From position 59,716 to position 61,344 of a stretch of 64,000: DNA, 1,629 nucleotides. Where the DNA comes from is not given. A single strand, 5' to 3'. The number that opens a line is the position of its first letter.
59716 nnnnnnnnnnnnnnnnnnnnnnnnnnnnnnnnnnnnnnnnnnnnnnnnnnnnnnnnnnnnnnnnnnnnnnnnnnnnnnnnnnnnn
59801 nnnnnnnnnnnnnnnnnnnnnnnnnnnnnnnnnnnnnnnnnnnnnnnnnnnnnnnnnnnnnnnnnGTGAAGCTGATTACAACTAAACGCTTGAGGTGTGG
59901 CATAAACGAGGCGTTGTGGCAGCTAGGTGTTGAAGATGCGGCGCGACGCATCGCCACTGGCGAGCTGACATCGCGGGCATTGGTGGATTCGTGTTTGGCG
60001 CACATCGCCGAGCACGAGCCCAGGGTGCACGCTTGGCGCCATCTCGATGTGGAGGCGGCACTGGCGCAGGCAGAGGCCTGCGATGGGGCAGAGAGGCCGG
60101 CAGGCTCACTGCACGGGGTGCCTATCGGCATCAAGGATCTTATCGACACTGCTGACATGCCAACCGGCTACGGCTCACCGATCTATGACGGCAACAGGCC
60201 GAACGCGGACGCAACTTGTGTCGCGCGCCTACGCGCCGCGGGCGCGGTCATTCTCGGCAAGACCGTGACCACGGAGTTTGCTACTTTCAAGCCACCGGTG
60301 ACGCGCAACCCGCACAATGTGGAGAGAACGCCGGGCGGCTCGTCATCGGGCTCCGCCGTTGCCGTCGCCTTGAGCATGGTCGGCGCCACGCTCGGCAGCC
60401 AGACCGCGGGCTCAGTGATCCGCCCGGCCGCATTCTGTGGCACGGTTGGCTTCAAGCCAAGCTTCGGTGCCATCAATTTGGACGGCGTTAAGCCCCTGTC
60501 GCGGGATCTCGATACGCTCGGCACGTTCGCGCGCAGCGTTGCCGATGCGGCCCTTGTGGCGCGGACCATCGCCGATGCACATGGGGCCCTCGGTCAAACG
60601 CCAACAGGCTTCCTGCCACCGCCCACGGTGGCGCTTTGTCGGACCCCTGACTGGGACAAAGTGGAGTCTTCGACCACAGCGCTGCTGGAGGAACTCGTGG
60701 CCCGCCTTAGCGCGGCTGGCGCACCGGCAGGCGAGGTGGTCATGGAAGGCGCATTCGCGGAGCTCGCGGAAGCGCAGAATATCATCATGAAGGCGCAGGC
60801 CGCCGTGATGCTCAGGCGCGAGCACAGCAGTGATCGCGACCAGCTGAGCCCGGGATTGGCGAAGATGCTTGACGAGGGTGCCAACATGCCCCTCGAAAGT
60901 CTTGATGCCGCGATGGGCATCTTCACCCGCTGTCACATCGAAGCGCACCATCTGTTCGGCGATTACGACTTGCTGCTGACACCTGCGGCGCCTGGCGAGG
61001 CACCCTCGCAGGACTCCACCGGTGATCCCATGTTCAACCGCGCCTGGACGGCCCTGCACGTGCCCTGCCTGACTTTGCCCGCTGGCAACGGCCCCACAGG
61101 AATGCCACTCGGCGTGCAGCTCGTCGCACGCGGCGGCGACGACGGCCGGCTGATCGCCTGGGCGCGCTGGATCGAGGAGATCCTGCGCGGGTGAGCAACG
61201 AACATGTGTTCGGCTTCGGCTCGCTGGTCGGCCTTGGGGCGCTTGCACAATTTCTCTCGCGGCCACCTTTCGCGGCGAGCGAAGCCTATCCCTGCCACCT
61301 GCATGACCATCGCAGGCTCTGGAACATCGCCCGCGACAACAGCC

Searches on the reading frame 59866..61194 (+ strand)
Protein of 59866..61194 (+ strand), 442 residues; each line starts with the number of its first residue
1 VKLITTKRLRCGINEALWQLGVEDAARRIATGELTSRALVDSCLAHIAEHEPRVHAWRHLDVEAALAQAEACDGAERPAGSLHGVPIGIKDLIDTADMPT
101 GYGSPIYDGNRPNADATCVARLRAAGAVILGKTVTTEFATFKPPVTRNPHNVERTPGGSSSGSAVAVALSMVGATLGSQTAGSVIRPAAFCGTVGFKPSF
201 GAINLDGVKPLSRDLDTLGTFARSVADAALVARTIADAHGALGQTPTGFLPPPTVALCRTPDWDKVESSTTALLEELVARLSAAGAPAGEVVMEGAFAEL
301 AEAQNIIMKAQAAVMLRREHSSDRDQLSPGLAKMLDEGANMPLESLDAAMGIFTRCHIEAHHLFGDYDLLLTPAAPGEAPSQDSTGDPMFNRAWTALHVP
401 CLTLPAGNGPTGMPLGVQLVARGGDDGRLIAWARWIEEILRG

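Call 17: search_protein_families(library=pfam, proteins=[window:59866-61194:+], max_evalue=0.0001)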
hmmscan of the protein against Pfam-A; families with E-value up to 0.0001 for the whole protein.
window:59866-61194:+ (442 aa): 1 family
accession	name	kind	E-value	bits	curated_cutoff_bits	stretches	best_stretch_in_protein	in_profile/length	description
PF01425.27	Amidase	-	1.3e-75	255.6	27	1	39-429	2-444/445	Amidase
